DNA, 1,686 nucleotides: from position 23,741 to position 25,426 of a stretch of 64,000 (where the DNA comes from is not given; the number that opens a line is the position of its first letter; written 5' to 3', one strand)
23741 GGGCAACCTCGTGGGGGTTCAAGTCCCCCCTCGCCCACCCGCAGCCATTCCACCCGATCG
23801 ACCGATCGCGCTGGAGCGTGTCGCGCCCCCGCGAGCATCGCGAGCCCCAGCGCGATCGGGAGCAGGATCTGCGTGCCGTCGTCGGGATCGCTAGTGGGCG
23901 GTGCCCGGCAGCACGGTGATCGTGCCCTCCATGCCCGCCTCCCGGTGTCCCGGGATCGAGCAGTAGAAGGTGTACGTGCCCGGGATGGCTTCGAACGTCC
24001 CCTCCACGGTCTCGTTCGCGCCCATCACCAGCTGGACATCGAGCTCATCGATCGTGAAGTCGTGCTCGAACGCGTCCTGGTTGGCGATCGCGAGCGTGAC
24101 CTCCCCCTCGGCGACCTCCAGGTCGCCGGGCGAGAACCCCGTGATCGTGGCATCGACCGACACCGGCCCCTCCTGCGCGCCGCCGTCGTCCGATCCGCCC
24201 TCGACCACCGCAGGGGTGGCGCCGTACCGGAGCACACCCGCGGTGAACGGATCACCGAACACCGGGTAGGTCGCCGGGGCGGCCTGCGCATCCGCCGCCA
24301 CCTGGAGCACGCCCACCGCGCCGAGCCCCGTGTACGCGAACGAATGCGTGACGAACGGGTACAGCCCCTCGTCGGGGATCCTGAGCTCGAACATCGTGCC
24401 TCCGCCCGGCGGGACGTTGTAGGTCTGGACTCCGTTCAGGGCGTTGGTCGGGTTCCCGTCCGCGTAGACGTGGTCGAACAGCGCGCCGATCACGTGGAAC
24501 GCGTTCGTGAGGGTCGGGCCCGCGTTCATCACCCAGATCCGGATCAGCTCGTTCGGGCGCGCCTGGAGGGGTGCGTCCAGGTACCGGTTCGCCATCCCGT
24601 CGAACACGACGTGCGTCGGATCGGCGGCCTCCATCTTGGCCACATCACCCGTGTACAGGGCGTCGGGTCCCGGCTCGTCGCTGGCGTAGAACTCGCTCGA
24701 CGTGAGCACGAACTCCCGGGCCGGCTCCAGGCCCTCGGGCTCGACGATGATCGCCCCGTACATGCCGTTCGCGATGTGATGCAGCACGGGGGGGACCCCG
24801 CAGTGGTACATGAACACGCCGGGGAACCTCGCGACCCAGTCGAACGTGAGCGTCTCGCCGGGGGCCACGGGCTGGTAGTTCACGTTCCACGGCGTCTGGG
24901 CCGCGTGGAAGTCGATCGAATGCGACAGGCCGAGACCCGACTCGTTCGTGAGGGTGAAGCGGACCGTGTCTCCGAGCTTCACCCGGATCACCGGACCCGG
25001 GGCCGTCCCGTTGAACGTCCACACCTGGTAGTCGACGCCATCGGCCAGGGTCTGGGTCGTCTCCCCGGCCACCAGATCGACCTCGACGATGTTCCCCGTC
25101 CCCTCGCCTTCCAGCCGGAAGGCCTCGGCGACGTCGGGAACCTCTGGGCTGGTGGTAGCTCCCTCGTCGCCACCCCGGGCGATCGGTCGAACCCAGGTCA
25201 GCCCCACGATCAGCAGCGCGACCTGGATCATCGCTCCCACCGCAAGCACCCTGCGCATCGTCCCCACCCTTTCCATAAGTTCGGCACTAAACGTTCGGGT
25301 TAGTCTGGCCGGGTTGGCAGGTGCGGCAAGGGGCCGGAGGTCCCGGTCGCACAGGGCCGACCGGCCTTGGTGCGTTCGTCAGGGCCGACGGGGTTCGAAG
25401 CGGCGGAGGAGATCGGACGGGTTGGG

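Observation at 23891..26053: NO-stress module: three-domain NirK divergent from an NsrR-like Rrf2 regulator, with an AT-rich palindromic element in the shared control region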

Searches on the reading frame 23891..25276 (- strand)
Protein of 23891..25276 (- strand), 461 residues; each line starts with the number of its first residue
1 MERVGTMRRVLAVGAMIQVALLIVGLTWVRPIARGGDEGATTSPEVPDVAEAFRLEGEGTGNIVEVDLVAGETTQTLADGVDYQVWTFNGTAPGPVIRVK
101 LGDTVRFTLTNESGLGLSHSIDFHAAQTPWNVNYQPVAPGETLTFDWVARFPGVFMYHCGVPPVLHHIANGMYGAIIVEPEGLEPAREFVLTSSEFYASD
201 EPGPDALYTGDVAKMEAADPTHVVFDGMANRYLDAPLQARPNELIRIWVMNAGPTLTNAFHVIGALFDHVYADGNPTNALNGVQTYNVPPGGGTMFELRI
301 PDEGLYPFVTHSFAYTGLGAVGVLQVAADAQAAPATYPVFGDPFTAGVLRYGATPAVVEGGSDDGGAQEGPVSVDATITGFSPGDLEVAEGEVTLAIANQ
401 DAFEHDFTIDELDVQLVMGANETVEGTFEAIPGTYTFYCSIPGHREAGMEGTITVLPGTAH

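Call 4: search_protein_families(library=pfam, proteins=[window:23891-25276:-], max_evalue=0.01)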
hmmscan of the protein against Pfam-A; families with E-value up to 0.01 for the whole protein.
window:23891-25276:- (461 aa): 5 families
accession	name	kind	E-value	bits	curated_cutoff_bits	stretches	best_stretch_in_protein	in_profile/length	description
PF07732.21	Cu-oxidase_3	-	1.3e-18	67.7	21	1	73-181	5-117/119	Multicopper oxidase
PF07731.20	Cu-oxidase_2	-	6.6e-16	58.8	20.4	1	84-181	20-136/137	Multicopper oxidase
PF00127.26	Copper-bind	-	2.4e-12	47.5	21.2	1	404-455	50-98/99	Copper binding proteins, plastocyanin/azurin family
PF13473.12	Cupredoxin_1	-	2.7e-11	43.8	27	1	368-455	19-104/104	Cupredoxin-like domain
PF06525.17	SoxE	-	4e-05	23.6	21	0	421-450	103-133/149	Sulfocyanin (SoxE) domain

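Call 5: search_protein_families(library=ncbifam, proteins=[window:23891-25276:-], max_evalue=0.01)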
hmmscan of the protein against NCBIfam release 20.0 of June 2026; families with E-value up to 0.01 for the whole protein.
window:23891-25276:- (461 aa): 15 families
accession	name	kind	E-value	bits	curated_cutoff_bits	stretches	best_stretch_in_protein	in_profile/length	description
TIGR02376.1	Cu_nitrite_red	equivalog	7.2e-59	199.7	296.3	1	58-329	22-313/326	copper-containing nitrite reductase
TIGR01480.1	copper_res_A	subfamily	1.3e-16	60.2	478.95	1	60-196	42-181/593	copper resistance system multicopper oxidase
TIGR02656.1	cyanin_plasto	equivalog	2.2e-11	44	87.85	1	402-455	34-98/99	plastocyanin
TIGR03388.1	ascorbase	equivalog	1e-10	40.9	614.8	1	78-181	15-122/542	L-ascorbate oxidase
TIGR04246.1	nitrous_NosZ_Gp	equivalog_domain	7.7e-10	37.7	625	1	96-160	500-560/578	Sec-dependent nitrous-oxide reductase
TIGR04244.1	nitrous_NosZ_RR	equivalog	2.4e-08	33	625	1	374-444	539-614/627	TAT-dependent nitrous-oxide reductase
TIGR03095.1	rusti_cyanin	equivalog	8.4e-08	32.5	146.7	1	430-455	122-147/148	rusticyanin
NF051440.1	CuResCopIPSEAE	equivalog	6.3e-06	26.1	280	0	434-456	157-179/180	copper-resistant cuproprotein CopI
TIGR03096.1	nitroso_cyanin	equivalog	1.7e-05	24.6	142.85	0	87-169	53-128/135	nitrosocyanin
NF041757.1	EfeO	equivalog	2.2e-05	23.7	270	1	364-457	11-108/359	iron uptake system protein EfeO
TIGR03102.1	halo_cynanin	subfamily_domain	0.00013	22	93.8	0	94-179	41-115/115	halocyanin domain-containing protein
NF045554.1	AmiPhnlOxPhsA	equivalog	0.00089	17.9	950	0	84-112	44-72/581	O-aminophenol oxidase PhsA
TIGR03094.1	sulfo_cyanin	equivalog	0.001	18.6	168.4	0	426-450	154-179/195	sulfocyanin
TIGR03389.1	laccase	equivalog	0.0014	17.5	558.9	1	84-181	23-123/539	laccase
NF008205.1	PRK10965.1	equivalog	0.0049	15.7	525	0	65-142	47-125/529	multicopper oxidase CueO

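Call 6: search_solved_structures(query=window:23891-25276:-, max_evalue=0.00001, show_alignments=2)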
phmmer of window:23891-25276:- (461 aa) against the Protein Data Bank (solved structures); distinct sequences matched with E-value up to 0.00001: 125 (the best 60 are shown).
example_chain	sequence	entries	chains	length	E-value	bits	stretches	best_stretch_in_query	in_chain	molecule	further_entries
6tfd_A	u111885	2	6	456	3e-66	227.4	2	60-327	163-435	Copper-containing nitrite reductase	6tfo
2dv6_A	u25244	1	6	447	4.6e-65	223.5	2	61-327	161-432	Nitrite reductase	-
3wkq_A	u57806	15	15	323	5.9e-59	203.3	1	63-328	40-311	Nitrite reductase | Copper-containing nitrite reductase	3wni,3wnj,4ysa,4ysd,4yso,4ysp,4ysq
3wi9_A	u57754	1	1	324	6.7e-59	203.1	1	63-328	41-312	Nitrite reductase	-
3x1e_A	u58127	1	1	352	8.3e-59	202.8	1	62-328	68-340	Nitrite reductase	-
3wia_A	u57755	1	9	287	1.1e-58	202.4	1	64-328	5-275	Nitrite reductase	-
9kws_A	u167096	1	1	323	3e-58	201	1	63-328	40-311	Copper-containing nitrite reductase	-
9kvl_A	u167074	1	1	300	1.4e-57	198.8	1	63-327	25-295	Copper-containing nitrite reductase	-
3wkp_A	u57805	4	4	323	1.5e-57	198.7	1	63-328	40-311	Nitrite reductase | Copper-containing nitrite reductase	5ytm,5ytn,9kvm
9kwt_A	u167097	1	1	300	1.7e-57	198.5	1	63-327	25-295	Copper-containing nitrite reductase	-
3x1f_A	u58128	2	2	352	1.8e-57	198.4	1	62-328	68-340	Nitrite reductase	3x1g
3x1n_A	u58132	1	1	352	2.1e-57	198.2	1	62-328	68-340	Nitrite reductase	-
9kwu_A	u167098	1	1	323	7.5e-57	196.4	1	63-328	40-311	Copper-containing nitrite reductase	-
1kbv_A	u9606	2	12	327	3.6e-56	194.1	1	64-328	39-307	Major outer membrane protein PAN 1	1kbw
5tb7_A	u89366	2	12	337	4.5e-56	193.8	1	64-328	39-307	Nitrite reductase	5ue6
6hbe_A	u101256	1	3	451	3.3e-44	154.7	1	78-335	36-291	Copper-containing nitrite reductase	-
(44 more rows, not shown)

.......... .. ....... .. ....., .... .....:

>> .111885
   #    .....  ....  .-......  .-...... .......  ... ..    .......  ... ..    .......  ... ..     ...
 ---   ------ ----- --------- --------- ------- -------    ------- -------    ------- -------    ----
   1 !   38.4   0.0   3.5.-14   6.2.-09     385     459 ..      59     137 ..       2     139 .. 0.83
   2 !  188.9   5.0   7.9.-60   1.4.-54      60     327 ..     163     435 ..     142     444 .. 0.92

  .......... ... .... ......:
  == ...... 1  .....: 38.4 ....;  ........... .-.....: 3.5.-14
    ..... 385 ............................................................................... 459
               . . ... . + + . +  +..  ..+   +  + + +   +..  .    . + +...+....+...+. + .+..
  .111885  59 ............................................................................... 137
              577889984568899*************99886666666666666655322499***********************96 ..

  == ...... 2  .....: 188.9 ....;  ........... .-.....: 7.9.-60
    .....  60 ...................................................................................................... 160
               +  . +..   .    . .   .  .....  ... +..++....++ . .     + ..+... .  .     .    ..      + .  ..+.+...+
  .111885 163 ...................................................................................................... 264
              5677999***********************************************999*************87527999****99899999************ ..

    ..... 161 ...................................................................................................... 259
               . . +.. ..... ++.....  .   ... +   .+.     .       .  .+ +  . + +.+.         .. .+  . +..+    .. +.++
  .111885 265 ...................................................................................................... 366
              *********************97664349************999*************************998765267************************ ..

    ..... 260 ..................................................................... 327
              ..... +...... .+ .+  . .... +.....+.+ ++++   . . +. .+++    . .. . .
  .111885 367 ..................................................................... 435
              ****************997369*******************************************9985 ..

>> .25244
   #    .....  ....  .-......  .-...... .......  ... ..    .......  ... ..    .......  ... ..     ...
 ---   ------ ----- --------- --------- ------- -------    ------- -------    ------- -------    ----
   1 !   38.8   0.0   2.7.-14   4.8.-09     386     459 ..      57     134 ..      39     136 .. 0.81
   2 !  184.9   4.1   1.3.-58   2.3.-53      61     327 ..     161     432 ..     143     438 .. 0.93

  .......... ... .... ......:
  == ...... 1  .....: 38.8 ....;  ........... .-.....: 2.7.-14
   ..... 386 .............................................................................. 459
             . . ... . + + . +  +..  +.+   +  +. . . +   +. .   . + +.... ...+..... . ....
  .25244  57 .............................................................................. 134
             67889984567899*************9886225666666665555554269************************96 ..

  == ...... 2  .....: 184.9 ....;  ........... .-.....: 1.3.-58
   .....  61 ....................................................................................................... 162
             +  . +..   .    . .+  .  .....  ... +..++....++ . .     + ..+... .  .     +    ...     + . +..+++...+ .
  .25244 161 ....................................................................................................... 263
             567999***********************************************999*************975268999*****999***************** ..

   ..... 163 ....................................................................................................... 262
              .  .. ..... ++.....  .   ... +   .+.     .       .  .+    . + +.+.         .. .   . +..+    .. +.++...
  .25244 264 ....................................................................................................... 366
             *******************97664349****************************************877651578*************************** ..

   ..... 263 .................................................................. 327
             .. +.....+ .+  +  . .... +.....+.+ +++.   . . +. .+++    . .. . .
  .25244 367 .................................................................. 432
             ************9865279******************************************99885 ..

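Call 9: find_homologous_proteins(query=window:23891-25276:-, max_evalue=1e-20)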
Query window:23891-25276:- (461 aa): 5342 proteins with E <= 1e-20 among 8000 candidates; the best 120 are listed.
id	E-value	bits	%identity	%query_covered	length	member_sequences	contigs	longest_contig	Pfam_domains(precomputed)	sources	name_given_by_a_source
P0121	0.0e+0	1033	100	99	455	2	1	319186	PF07731.21,PF00127.27,PF13473.13,PF07732.22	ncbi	-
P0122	5.7e-252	855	82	99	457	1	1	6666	PF07731.21,PF00127.27,PF13473.13,PF07732.22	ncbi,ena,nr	ncbi:MAG TPA: multicopper oxidase domain-containing protein [Actinomycetota bacterium]|nr:multicoppe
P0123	7.7e-236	801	75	98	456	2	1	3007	PF07731.21,PF00127.27,PF13473.13,PF07732.22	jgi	jgi:nitrite reductase (NO-forming)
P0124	2.4e-235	800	77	99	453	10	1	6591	PF07731.21,PF00127.27,PF13473.13,PF07732.22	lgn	-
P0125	2.0e-234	797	76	99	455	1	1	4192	PF07731.21,PF00127.27,PF13473.13,PF07732.22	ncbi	-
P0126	1.3e-233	794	75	99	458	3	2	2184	PF07731.21,PF00127.27,PF13473.13,PF07732.22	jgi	-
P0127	5.0e-233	792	75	99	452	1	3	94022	PF07731.21,PF00127.27,PF13473.13,PF07732.22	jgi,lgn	jgi:nitrite reductase (NO-forming)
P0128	1.2e-232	791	76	99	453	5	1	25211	PF07731.21,PF00127.27,PF13473.13,PF07732.22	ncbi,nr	ncbi:MAG TPA: multicopper oxidase domain-containing protein [Actinomycetota bacterium]|nr:multicoppe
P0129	3.1e-231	786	74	98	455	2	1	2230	PF07731.21,PF00127.27,PF13473.13,PF07732.22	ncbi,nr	ncbi:MAG TPA: multicopper oxidase domain-containing protein [Actinomycetota bacterium]|nr:multicoppe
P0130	1.0e-230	785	75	99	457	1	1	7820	PF07731.21,PF00127.27,PF13473.13,PF07732.22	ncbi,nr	ncbi:MAG TPA: multicopper oxidase domain-containing protein [Actinomycetota bacterium]|nr:multicoppe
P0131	1.2e-230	784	75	100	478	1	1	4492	PF07731.21,PF00127.27,PF13473.13,PF07732.22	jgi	jgi:nitrite reductase (NO-forming)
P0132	3.8e-230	783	73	98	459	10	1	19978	PF07731.21,PF00127.27,PF13473.13,PF07732.22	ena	-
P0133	4.0e-230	783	73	99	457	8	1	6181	PF07731.21,PF06525.18,PF00127.27,PF13473.13,PF07732.22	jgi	-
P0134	6.9e-230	782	73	99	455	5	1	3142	PF07731.21,PF00127.27,PF13473.13,PF07732.22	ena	-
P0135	8.6e-230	782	74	99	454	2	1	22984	PF07731.21,PF06525.18,PF00127.27,PF13473.13,PF07732.22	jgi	jgi:nitrite reductase (NO-forming)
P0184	4.5e-192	657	64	99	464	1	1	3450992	PF07731.21,PF00127.27,PF13473.13,PF07732.22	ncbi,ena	-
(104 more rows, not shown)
